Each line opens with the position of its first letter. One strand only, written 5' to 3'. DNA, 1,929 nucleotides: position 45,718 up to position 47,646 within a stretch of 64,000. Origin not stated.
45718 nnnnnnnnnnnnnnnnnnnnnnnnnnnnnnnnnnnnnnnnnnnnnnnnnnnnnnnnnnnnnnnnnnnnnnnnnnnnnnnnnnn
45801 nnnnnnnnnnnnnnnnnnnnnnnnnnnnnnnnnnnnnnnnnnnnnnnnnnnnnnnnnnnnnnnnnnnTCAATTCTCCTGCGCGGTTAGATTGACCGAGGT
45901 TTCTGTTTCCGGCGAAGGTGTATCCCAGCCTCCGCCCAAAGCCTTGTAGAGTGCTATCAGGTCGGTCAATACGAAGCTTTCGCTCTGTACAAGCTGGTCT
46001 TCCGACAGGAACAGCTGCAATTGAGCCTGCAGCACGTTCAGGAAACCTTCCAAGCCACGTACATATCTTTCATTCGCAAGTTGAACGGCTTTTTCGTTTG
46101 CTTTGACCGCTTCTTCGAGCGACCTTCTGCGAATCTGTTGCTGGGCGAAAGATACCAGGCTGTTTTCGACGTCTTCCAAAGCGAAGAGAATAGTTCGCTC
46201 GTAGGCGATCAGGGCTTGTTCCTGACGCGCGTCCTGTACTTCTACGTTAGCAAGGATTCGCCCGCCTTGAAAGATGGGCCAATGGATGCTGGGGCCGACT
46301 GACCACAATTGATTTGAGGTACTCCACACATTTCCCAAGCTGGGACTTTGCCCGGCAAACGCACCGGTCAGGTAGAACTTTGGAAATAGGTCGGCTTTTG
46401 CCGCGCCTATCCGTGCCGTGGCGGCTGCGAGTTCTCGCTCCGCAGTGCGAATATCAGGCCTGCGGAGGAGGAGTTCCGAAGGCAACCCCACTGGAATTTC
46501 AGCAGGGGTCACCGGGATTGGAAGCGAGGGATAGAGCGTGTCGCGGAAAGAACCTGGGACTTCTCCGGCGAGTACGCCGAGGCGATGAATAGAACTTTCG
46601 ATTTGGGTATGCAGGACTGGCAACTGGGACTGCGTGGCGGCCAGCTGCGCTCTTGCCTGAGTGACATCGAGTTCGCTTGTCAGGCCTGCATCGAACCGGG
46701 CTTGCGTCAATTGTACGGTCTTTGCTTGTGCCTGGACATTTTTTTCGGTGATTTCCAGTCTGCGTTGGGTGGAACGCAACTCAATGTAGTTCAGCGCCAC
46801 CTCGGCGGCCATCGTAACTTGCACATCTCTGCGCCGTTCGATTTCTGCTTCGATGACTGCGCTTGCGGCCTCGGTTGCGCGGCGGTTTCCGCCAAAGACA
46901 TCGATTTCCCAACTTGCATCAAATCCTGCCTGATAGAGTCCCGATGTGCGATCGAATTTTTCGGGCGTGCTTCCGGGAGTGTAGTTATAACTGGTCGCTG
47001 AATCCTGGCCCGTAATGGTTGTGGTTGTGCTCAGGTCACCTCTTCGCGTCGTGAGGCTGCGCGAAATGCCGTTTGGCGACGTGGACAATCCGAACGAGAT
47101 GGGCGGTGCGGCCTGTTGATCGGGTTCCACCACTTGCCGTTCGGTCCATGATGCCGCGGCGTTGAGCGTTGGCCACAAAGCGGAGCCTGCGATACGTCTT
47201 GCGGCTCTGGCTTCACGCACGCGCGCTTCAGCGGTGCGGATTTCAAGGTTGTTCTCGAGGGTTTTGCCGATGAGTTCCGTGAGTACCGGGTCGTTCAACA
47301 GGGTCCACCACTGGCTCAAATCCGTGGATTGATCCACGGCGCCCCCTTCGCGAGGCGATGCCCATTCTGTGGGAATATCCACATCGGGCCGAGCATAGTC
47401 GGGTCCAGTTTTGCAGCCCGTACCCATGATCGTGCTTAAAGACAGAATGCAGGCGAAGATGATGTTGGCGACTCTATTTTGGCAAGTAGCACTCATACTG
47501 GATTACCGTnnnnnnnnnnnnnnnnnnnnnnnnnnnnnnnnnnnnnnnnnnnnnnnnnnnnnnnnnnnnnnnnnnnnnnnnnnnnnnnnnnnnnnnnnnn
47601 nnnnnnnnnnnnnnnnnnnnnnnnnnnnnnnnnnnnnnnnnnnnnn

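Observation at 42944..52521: TetR-controlled RND tripartite efflux operon extended by a translationally coupled FGE-sulfatase/BNR-propeller/MORN-variant fusion gene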

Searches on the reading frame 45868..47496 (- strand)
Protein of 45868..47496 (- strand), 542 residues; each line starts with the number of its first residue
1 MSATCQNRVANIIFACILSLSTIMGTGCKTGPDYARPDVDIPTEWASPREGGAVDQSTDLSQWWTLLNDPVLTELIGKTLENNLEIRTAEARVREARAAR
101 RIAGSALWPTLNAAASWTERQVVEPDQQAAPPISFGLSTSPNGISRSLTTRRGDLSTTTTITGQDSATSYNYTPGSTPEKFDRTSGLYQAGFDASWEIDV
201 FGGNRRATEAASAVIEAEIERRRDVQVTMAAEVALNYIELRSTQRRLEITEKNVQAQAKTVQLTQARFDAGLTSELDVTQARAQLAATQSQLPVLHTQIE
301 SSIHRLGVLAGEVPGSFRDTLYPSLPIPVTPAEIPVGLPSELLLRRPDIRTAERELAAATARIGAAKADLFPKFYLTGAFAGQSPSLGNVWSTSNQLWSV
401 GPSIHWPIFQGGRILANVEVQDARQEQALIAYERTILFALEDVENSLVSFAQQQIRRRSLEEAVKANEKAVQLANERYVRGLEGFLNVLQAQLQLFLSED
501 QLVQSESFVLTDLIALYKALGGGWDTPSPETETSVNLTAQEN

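Call 6: search_protein_families(library=pfam, proteins=[window:45868-47496:-], max_evalue=0.01)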
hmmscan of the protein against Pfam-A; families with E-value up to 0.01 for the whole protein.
window:45868-47496:- (542 aa): 1 family
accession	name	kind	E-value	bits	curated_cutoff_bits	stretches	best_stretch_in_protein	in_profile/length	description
PF02321.23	OEP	-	1.3e-53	182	22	3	341-521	7-187/187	Outer membrane efflux protein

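Call 17: find_homologous_proteins(query=window:45868-47496:-, max_evalue=1e-20)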
Query window:45868-47496:- (542 aa): 6964 proteins with E <= 1e-20 among 8000 candidates; the best 120 are listed.
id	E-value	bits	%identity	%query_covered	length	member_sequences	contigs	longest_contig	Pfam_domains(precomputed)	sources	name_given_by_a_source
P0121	0.0e+0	1133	100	96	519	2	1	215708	PF02321.24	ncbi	ncbi:MAG: transporter [Candidatus Hydrogenedentota bacterium]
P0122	1.0e-200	686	60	97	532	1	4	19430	PF02321.24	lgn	-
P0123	5.8e-200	683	60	95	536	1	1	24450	PF02321.24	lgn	-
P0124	9.4e-200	683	62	94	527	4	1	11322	PF02321.24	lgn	-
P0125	4.2e-198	677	61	94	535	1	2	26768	PF02321.24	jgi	jgi:NodT family efflux transporter outer membrane factor (OMF) lipoprotein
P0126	2.0e-197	675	64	92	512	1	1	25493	PF02321.24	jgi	-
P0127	2.8e-197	675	62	94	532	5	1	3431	PF02321.24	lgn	-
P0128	6.5e-197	673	61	96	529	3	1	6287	PF02321.24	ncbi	ncbi:MAG: efflux transporter outer membrane subunit [Candidatus Hydrogenedentales bacterium]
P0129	9.8e-196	669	62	93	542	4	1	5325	PF02321.24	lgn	-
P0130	1.3e-194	666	59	94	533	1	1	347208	PF02321.24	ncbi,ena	-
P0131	7.3e-194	663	59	95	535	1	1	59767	PF02321.24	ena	-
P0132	9.8e-194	663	61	94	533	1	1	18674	PF02321.24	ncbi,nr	ncbi:MAG: efflux transporter outer membrane subunit [Candidatus Hydrogenedentes bacterium]|nr:efflux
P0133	1.4e-193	662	61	95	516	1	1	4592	PF02321.24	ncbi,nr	ncbi:MAG: efflux transporter outer membrane subunit [Candidatus Hydrogenedentes bacterium]|nr:efflux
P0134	1.5e-193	662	60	94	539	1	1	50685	PF02321.24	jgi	jgi:multidrug efflux system outer membrane protein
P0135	4.1e-193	661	61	94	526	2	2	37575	PF02321.24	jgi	jgi:NodT family efflux transporter outer membrane factor (OMF) lipoprotein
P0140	7.2e-188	644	58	95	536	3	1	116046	PF02321.24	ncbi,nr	ncbi:MAG: efflux transporter outer membrane subunit [Candidatus Hydrogenedentes bacterium]|nr:efflux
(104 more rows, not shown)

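Call 18: find_encoding_contigs(protein=P0126, flank=9000, max_places=2)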
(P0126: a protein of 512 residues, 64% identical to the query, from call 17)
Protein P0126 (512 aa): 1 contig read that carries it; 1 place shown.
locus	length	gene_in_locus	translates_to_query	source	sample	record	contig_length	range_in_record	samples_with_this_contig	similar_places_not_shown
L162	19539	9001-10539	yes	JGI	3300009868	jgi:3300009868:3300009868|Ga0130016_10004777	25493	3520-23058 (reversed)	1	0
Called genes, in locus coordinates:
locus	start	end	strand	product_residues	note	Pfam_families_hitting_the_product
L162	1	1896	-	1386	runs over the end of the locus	PF05569:Peptidase_M56, PF02985:HEAT (faint), PF13513:HEAT_EZ (faint), PF13646:HEAT_2, PF00514:Arm (faint), PF03130:HEAT_PBS (faint), PF13646:HEAT_2, PF22599:SecDF_P1_head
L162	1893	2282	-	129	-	PF03965:Penicillinase_R, PF01978:TrmB (weak)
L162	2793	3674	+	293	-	-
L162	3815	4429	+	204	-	PF00440:TetR_N, PF17937:TetR_C_28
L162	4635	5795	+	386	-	PF25917:BSH_RND, PF25944:Beta-barrel_RND, PF25967:RND-MFP_C, PF25989:YknX_C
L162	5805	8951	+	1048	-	PF00873:ACR_tran, PF02355:SecD_SecF_C (faint), PF03176:MMPL (weak)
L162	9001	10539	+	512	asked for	PF02321:OEP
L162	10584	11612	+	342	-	PF01869:BcrAD_BadFG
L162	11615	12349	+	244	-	PF13580:SIS_2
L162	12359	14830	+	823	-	PF01074:Glyco_hydro_38N, PF09261:Alpha-mann_mid, PF07748:Glyco_hydro_38C, PF17677:Glyco_hydro38C2 (faint)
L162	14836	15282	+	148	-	-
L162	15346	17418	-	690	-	PF01663:Phosphodiest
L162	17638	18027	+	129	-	-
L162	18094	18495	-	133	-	-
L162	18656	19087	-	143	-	-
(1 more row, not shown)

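Call 19: find_encoding_contigs(protein=P0123, flank=9000, max_places=2)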
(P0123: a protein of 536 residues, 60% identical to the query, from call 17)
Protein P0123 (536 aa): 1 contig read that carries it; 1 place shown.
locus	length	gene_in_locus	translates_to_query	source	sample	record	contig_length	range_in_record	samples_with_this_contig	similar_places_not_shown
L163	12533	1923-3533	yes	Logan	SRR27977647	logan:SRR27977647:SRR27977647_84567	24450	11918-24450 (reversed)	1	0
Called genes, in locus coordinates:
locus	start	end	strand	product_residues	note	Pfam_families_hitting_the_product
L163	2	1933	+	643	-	?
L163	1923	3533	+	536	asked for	PF02321:OEP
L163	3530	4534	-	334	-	PF02653:BPD_transp_2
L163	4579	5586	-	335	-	PF00814:TsaD, PF22521:HypF_C_2 (weak)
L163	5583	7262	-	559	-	PF04748:Polysacc_deac_2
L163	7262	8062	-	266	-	PF01177:Asp_Glu_race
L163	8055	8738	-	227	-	PF10646:Germane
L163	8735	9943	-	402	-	PF01520:Amidase_3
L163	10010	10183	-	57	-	-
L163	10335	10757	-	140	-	-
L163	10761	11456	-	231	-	-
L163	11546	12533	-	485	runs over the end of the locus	PF10396:TrmE_N, PF12631:MnmE_helical, PF00009:GTP_EFTU (faint), PF01926:MMR_HSR1, PF02421:FeoB_N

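Call 20: find_encoding_contigs(protein=P0130, flank=9000, max_places=2)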
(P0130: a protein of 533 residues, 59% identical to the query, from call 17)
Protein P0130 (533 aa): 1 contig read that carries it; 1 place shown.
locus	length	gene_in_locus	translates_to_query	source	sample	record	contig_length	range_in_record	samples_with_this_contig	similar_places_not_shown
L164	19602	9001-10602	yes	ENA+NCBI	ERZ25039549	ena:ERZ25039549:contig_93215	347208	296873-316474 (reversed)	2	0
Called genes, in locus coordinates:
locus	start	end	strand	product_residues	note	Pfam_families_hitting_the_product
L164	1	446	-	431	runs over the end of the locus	PF05569:Peptidase_M56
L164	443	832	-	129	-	PF03965:Penicillinase_R, PF01978:TrmB (faint)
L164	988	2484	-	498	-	PF21563:Mcp40H-20_sensor (weak), PF00015:MCPsignal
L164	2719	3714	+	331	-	-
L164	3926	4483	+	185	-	PF00440:TetR_N, PF17937:TetR_C_28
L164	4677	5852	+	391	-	PF25917:BSH_RND, PF25876:HH_MFP_RND (weak), PF25944:Beta-barrel_RND, PF25967:RND-MFP_C, PF25989:YknX_C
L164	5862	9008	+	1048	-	PF00873:ACR_tran, PF02355:SecD_SecF_C (faint), PF03176:MMPL (weak)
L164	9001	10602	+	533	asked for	PF02321:OEP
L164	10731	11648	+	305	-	PF01869:BcrAD_BadFG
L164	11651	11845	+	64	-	PF13580:SIS_2 (weak)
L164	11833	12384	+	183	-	PF13580:SIS_2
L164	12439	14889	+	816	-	PF01074:Glyco_hydro_38N, PF09261:Alpha-mann_mid, PF07748:Glyco_hydro_38C, PF17677:Glyco_hydro38C2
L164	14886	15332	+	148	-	-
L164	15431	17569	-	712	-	PF01663:Phosphodiest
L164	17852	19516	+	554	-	-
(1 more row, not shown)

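Call 41: search_protein_families(library=ncbifam, proteins=[window:45868-47496:-], max_evalue=0.001)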
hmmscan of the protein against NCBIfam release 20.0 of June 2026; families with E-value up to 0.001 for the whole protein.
window:45868-47496:- (542 aa): 11 families
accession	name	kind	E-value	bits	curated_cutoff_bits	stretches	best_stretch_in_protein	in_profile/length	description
TIGR01845.1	outer_NodT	subfamily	3.9e-116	388.6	210.05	2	151-523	90-460/460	efflux transporter outer membrane subunit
NF007347.1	PRK09837.1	subfamily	5.1e-61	207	598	2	183-524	120-459/461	Cu(I)/Ag(I) efflux RND transporter outer membrane protein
NF033143.1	efflux_OM_AdeK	equivalog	6.6e-61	206.5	900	1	184-535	122-473/480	multidrug efflux RND transporter AdeIJK outer membrane channel subunit AdeK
NF033142.1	efflux_OM_AdeC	exception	6.7e-52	176.6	975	1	188-523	126-461/465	multidrug efflux RND transporter AdeABC outer membrane channel subunit AdeC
NF007390.0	PRK09915.1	equivalog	1.8e-41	142.4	597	2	191-526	148-481/488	MdtP family multidrug efflux transporter outer membrane subunit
TIGR01844.1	type_I_sec_TolC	subfamily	9.9e-39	133.5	225.15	1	201-521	84-398/414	TolC family outer membrane protein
NF008524.1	PRK11459.1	equivalog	2.9e-32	112.1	650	2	191-524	146-476/478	multidrug resistance outer membrane protein MdtQ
NF047721.1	ToxDrgExpTdeA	equivalog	4.1e-28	98.5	550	2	190-522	122-451/455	toxin/drug exporter TdeA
NF052390.1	efflux_OMP_AbuO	equivalog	1.3e-12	47.2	700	1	367-516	277-426/447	multidrug efflux outer membrane protein AbuO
NF045679.1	DiMtlExpIhpA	equivalog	3.1e-08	32.7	650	1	198-315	101-218/424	divalent metal ion exporter subunit IhpA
NF007002.0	PRK09465.1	equivalog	5.8e-07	28.4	495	0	226-306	125-205/460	outer membrane channel protein TolC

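Call 60: find_encoding_contigs(protein=P0131, flank=8000, max_places=2)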
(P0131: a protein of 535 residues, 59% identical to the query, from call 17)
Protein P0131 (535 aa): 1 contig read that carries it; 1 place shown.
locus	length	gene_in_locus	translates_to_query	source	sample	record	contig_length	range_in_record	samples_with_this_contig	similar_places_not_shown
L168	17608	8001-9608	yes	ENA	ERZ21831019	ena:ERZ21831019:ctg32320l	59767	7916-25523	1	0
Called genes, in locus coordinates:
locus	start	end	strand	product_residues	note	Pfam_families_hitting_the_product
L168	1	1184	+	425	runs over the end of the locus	PF13527:Acetyltransf_9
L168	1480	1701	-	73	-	-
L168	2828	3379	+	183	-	PF00440:TetR_N, PF17937:TetR_C_28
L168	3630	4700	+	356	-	PF25973:BSH_CzcB (faint), PF25917:BSH_RND, PF25944:Beta-barrel_RND, PF25967:RND-MFP_C, PF25989:YknX_C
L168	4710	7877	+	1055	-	PF00873:ACR_tran, PF02355:SecD_SecF_C (faint), PF03176:MMPL (faint)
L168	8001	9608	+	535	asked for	PF02321:OEP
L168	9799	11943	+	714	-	PF05448:AXE1 (faint), PF00326:Peptidase_S9 (faint)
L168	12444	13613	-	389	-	PF00266:Aminotran_5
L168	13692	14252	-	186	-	PF00156:Pribosyltran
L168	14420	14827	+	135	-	-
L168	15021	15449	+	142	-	-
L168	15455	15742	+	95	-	-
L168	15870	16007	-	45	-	-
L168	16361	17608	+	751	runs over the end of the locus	PF19773:DUF6259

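Call 61: find_encoding_contigs(protein=P0140, flank=8000, max_places=2)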
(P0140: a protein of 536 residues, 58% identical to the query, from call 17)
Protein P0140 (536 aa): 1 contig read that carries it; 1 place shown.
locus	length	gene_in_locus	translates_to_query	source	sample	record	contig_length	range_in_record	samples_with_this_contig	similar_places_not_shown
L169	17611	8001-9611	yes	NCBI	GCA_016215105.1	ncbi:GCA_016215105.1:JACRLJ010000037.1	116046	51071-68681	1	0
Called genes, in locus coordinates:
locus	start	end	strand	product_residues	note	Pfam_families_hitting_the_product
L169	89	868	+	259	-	-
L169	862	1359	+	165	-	-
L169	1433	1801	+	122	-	PF13650:Asp_protease_2 (weak), PF13975:gag-asp_proteas (weak)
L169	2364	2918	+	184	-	PF00440:TetR_N, PF17937:TetR_C_28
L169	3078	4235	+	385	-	PF25917:BSH_RND, PF25944:Beta-barrel_RND, PF25967:RND-MFP_C, PF25989:YknX_C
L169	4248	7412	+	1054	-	PF00873:ACR_tran, PF03176:MMPL (weak), PF02355:SecD_SecF_C (faint)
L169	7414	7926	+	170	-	PF00293:NUDIX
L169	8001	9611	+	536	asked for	PF02321:OEP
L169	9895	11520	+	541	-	PF07638:Sigma70_ECF, PF04542:Sigma70_r2, PF08281:Sigma70_r4_2, PF04545:Sigma70_r4, PF00069:Pkinase, PF07714:PK_Tyr_Ser-Thr, PF01706:FliG_C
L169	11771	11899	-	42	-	PF05016:ParE_toxin (weak)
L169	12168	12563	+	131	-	PF00072:Response_reg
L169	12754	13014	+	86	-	PF01649:Ribosomal_S20p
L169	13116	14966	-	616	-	PF25020:TTR_TEN1-4 (faint), PF10670:DUF4198 (faint), PF13620:CarboxypepD_reg, PF13715:CarbopepD_reg_2 (faint), PF22904:NOMO1-like_2nd (faint), PF13620:CarboxypepD_reg, PF00578:AhpC-TSA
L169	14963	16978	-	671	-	PF07210:DUF1416 (faint), PF13620:CarboxypepD_reg (weak), PF13715:CarbopepD_reg_2 (faint), PF22904:NOMO1-like_2nd (faint), PF25020:TTR_TEN1-4 (faint), PF13620:CarboxypepD_reg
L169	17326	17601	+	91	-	-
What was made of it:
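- All five end with the OMF and are followed by different genes: BadFG/SIS/GH38, a convergent permease, an AXE1/S9-like hydrolase, or an ECF-sigma/kinase gene (calls 18-20, 60, 61). In orthologous loci the OMF is likewise followed by unrelated co-directional genes after gaps of 44-283 nt (calls 18, 20, 60, 61), so loosely appended downstream genes seem common in this phylum.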
